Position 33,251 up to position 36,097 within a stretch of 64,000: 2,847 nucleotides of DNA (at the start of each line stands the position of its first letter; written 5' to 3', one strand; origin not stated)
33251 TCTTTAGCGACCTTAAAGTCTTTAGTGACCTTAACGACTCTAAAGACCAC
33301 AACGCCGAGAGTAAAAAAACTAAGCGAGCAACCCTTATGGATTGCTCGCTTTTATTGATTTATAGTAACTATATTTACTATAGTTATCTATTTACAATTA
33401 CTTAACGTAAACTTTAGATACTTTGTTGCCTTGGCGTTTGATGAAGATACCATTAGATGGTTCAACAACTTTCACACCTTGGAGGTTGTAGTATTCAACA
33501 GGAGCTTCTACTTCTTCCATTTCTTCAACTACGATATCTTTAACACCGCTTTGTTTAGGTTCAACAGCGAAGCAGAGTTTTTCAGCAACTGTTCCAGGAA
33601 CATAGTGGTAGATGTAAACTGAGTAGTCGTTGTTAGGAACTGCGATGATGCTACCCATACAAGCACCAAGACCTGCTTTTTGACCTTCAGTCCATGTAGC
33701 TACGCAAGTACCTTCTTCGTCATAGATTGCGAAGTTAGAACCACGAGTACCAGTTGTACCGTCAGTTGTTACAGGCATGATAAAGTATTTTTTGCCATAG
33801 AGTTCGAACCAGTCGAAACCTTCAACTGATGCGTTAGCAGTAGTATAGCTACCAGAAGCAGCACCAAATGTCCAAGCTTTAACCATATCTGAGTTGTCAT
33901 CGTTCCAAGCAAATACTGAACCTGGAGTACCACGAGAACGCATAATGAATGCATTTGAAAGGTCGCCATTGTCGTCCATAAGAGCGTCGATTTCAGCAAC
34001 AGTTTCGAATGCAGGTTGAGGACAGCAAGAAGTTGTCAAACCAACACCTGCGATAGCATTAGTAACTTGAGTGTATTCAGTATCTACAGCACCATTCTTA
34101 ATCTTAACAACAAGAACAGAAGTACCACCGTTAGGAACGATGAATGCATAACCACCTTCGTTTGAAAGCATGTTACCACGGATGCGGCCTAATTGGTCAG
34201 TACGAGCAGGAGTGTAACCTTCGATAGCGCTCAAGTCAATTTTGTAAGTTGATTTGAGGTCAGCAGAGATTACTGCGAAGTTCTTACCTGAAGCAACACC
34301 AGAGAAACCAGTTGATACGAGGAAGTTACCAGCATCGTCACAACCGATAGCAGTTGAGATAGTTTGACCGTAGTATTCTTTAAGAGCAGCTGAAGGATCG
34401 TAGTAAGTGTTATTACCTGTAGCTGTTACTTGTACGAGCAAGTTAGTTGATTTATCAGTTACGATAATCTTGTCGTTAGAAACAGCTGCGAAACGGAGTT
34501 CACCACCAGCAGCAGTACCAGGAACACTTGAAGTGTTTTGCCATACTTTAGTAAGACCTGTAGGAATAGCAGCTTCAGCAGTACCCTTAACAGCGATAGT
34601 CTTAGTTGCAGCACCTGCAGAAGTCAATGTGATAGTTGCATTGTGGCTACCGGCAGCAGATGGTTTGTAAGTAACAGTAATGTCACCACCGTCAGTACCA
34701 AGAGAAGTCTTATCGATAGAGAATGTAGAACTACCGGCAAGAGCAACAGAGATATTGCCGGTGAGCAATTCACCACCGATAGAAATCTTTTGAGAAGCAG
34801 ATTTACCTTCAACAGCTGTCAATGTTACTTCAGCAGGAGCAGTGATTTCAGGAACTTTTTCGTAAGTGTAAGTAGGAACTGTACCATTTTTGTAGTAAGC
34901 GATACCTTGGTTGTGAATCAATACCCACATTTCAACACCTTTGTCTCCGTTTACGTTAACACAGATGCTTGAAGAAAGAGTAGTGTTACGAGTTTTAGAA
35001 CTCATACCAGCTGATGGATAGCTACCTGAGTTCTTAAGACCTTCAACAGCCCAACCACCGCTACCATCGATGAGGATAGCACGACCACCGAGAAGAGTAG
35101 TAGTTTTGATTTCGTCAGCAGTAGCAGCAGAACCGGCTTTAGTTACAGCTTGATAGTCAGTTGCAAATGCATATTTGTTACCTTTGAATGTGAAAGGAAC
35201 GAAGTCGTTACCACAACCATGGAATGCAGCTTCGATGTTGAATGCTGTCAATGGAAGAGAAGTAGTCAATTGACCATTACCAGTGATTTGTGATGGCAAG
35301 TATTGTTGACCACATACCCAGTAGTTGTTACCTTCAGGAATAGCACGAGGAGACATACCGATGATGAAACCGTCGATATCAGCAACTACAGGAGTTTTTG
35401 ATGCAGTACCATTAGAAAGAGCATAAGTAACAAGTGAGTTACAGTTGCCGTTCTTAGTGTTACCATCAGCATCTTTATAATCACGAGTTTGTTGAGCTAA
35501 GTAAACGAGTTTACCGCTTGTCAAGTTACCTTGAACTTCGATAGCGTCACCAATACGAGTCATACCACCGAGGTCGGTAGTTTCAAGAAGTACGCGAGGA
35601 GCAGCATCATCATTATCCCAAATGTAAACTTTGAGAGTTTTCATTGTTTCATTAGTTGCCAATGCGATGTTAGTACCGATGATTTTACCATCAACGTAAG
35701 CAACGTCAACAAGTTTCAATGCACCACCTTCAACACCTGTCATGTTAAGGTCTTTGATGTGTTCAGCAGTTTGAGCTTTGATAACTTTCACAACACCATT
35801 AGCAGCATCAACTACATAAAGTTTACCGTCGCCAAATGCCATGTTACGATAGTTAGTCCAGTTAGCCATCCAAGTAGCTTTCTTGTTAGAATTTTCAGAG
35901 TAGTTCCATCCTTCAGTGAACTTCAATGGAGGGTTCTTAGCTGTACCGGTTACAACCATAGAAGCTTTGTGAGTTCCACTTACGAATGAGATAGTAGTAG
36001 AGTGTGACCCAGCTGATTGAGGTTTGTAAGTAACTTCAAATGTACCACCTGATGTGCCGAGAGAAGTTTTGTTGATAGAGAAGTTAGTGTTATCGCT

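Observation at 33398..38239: TolB-like propeller gene translationally coupled to a giant T9SS cargo with an apparently active peptidoglycan amidase domain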

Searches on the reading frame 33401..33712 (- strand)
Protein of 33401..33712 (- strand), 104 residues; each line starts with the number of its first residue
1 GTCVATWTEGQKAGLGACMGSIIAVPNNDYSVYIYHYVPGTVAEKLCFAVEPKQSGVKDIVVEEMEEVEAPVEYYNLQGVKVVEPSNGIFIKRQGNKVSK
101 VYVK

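Call 10: search_protein_families(library=pfam, proteins=[window:33401-33712:-], max_evalue=10)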
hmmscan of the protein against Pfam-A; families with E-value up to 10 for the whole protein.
window:33401-33712:- (104 aa): 0 families

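Call 11: search_protein_families(library=ncbifam, proteins=[window:33401-33712:-], max_evalue=10)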
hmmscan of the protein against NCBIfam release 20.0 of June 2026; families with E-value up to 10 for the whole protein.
window:33401-33712:- (104 aa): 2 families
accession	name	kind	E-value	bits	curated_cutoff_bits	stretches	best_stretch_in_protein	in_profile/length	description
NF010660.0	PRK14058.1-2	equivalog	0.046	13.5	241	1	24-65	202-242/249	[LysW]-aminoadipate/[LysW]-glutamate kinase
NF009325.0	PRK12680.1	equivalog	0.19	11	482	1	12-68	236-291/327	LysR family transcriptional regulator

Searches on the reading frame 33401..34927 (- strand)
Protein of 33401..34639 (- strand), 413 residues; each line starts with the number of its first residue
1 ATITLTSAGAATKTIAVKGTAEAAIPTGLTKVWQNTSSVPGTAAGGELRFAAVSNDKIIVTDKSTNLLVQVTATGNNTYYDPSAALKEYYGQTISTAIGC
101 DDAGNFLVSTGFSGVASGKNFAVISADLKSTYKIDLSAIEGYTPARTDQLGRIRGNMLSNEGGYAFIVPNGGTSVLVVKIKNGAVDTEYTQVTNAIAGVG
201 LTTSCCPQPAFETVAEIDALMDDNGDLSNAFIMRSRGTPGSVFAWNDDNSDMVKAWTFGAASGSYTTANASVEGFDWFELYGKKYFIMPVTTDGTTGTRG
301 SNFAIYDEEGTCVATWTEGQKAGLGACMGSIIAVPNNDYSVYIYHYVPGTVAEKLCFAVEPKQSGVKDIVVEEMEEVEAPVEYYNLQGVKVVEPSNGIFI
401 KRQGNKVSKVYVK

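Call 10: search_protein_families(library=pfam, proteins=[window:33530-34657:-], max_evalue=10)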
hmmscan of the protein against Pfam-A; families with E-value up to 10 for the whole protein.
window:33530-34657:- (376 aa): 0 families

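Call 11: search_protein_families(library=ncbifam, proteins=[window:33530-34657:-], max_evalue=10)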
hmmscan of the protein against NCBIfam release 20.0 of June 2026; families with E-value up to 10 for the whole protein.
window:33530-34657:- (376 aa): 0 families

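Call 31: find_homologous_proteins(query=window:33401-34639:-)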
Query window:33401-34639:- (413 aa): 362 proteins with E <= 0.001 among 8000 candidates; the best 120 are listed.
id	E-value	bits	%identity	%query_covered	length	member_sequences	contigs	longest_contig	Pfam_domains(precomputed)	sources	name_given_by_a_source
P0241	1.7e-222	756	83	100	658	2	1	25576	-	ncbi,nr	ncbi:MAG: hypothetical protein II260_03620, partial [Muribaculaceae bacterium]|nr:hypothetical prote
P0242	1.1e-209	714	79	100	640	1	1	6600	-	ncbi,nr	ncbi:MAG: hypothetical protein II260_01225, partial [Muribaculaceae bacterium]|nr:hypothetical prote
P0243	2.9e-194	663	73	100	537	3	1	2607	-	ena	-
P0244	1.2e-192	658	72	100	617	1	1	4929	-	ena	-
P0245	7.7e-187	639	73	95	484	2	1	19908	-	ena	-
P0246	1.6e-144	500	58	100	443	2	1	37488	-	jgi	-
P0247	2.4e-133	463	75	67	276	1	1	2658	-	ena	-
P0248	1.4e-132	460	83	62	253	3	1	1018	-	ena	-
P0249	1.9e-127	443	70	67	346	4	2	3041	-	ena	-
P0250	4.3e-126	439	75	64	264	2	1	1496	-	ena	-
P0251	4.5e-124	432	56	93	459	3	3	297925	-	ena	-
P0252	1.4e-119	418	75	62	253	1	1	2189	-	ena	-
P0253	1.3e-110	388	59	77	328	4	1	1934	-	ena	-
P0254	3.8e-100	354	41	80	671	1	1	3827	-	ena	-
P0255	1.4e-89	319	46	92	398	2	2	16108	-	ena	-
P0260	2.4e-72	262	37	83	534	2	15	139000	-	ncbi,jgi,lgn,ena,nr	ncbi:MAG: hypothetical protein E7081_09115 [Bacteroidales bacterium]|nr:hypothetical protein [Bacter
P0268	4.0e-29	120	29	72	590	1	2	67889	PF16738.11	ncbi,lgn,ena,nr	ncbi:MAG: starch-binding protein [Muribaculaceae bacterium]|nr:starch-binding protein [Muribaculacea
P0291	4.5e-23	100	30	93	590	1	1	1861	PF09992.15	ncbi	-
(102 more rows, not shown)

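Call 47: predict_structure(alignment_id=A2)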
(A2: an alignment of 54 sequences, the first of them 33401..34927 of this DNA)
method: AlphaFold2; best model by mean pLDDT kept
length: 509 residues; sequences in the alignment: 54
mean_pLDDT: 90.2   pTM: 0.78
mean pLDDT of the five models: 90.2, 90.3, 90.0, 89.7, 89.3
residues with pLDDT >= 90: 401; 70-90: 67; 50-70: 9; < 50: 32
segments of 3 or more residues with pLDDT < 50: 1-15, 461-474
pLDDT, mean of each block of 10 residues (from residue 1): 37 46 85 92 92 95 97 97 95 96 96 93 94 94 94 95 97 97 96 97 93 97 97 95 96 98 97 98 98 95 97 97 98 96 96 95 95 96 96 92 98 85 93 94 96 88 39 64 82 78 73
secondary structure, 60 per line:
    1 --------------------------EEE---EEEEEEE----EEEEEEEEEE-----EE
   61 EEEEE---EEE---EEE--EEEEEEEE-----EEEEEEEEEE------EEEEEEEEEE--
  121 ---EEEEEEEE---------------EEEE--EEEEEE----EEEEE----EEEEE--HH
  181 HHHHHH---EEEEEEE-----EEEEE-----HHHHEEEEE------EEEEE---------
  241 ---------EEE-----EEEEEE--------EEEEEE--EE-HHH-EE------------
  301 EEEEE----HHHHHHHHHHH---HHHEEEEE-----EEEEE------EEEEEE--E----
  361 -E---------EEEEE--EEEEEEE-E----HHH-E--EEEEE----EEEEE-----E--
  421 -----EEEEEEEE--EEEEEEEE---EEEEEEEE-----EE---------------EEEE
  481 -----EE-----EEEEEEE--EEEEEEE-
elements in order: E27-29 E33-39 E44-53 E59-65 E69-71 E75-77 E80-87 E93-102 E109-118 E124-131 E147-150 E153-158 E163-167 E172-176 H179-186 E190-196 E202-206 H212-215 E216-220 E227-231 E250-252 E258-263 E272-277 E301-305 H310-320 E327-331 E337-341 E348-353 E372-376 E379-385 E399-403 E408-412 E426-433 E436-443 E447-454 E477-480 E493-499 E502-508

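Call 51: fold_search(model_id=the predicted structure, library=pdb)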
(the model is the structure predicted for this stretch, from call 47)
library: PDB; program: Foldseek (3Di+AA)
matches with E <= 10: 1864; with E <= 0.001: 154
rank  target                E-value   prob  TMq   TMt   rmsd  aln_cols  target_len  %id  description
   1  4ftd                  2.6e-12  1.00  0.43  0.49  12.2       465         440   12  Crystal structure of a DUF4623 family protein (BACEGG_03550) from Bacteroides eggerthii DSM 20697 at 1.91 A resolution (released 2012-08-22)
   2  6fpt_B                4.9e-12  1.00  0.36  0.45  12.2       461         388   11  Crystal structure of Danio rerio Lin41 filamin-NHL domains (released 2018-05-09)
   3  6fq3_A                5.7e-12  1.00  0.40  0.48   8.2       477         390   10  Crystal structure of Danio rerio Lin41 filamin-NHL domains in complex with lin-29A 5'UTR 13mer RNA (released 2018-05-09)
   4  6fpt_A                1.0e-11  1.00  0.36  0.45  11.9       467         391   12  Crystal structure of Danio rerio Lin41 filamin-NHL domains (released 2018-05-09)
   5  4r5o_A                5.7e-10  1.00  0.28  0.31  16.4       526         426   12  Crystal structure of a Quinonprotein alcohol dehydrogenase-like protein (BT1487) from Bacteroides thetaiotaomicron VPI (released 2014-09-10)
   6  4r5o_D                1.7e-09  1.00  0.27  0.31  16.4       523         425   12  Crystal structure of a Quinonprotein alcohol dehydrogenase-like protein (BT1487) from Bacteroides thetaiotaomicron VPI (released 2014-09-10)
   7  9bfp_A                3.7e-09  1.00  0.32  0.18  19.8       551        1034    9  Cryo-EM structure of Sevenless extracellular domain (monomer) (released 2025-01-29)
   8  4r5o_B                5.3e-09  1.00  0.27  0.32  16.1       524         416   12  Crystal structure of a Quinonprotein alcohol dehydrogenase-like protein (BT1487) from Bacteroides thetaiotaomicron VPI (released 2014-09-10)
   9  9oyz_B                1.3e-07  1.00  0.25  0.14  25.4       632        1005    7  Cryo-EM structure of chicken ROS1 in apo-state. Cryo-EM refinement is focused on the "head" region of chicken ROS1. (released 2026-02-25)
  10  9pwq_A                1.9e-07  1.00  0.21  0.08  33.1       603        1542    7  Cryo-EM structure of receptor tyrosine kinase ROS1 extracellular domain in complex with NELL2 (released 2026-02-25)
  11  7som_D                5.3e-07  0.99  0.18  0.07  24.7       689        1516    9  Ciliary C2 central pair apparatus isolated from Chlamydomonas reinhardtii (released 2022-04-13)
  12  4aq1_C                6.2e-07  0.96  0.14  0.12  25.3       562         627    8  Structure of the SbsB S-layer protein of Geobacillus stearothermophilus PV72p2 in complex with nanobody KB6 (released 2012-06-13)
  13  9ifo_A                9.5e-07  1.00  0.34  0.15  17.9       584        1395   10  Structure of Teneurin-Like Protein (TLP) (released 2026-03-11)
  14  7sqc_2B               9.5e-07  0.98  0.17  0.12  59.7       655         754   10  Ciliary C1 central pair apparatus isolated from Chlamydomonas reinhardtii (released 2022-04-13)
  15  7sqc_2A               1.3e-06  0.99  0.17  0.12  48.0       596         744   10  Ciliary C1 central pair apparatus isolated from Chlamydomonas reinhardtii (released 2022-04-13)
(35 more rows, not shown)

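Call 64: search_protein_families(library=pfam, proteins=[P0268, P0291, P0255, P0260], max_evalue=0.001)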
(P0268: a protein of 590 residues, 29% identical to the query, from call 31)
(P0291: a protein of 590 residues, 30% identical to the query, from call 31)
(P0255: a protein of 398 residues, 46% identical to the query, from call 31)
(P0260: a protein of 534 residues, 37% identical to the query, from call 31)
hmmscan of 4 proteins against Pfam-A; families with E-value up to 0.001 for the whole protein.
P0268 (590 aa): 1 family
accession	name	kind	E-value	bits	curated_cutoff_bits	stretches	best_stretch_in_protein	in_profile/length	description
PF16738.10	CBM26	-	6.9e-18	65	28.1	1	347-414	1-68/70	Starch-binding module 26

P0291 (590 aa): 2 families
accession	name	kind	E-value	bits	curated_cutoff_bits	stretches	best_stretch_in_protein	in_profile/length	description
PF09992.14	NAGPA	-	1.5e-22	81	25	1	18-135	63-168/169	Phosphodiester glycosidase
PF22073.2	Cep192_D4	-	0.00064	20.3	35.5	0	157-235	19-109/112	Cep192 domain 4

P0255 (398 aa): 0 families

P0260 (534 aa): 1 family
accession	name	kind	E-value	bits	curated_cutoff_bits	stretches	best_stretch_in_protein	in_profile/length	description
PF16411.10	SusF_SusE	-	0.00026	21.8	27.5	1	390-487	7-97/167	Outer membrane protein SusF_SusE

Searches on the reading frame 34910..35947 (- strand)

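Call 10: search_protein_families(library=pfam, proteins=[window:34910-35947:-], max_evalue=10)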
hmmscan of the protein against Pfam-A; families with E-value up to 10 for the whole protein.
window:34910-35947:- (346 aa): 2 families
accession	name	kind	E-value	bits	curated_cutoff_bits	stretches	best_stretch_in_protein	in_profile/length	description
PF03478.24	Beta-prop_KIB1-4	-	0.0095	15.9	27.4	1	15-128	105-203/242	KIB1-4 beta-propeller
PF22396.1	DUF6976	-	0.033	13.5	27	1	164-205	192-233/321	Family of unknown function (DUF6976)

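Call 11: search_protein_families(library=ncbifam, proteins=[window:34910-35947:-], max_evalue=10)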
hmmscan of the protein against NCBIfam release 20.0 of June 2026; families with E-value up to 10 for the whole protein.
window:34910-35947:- (346 aa): 0 families
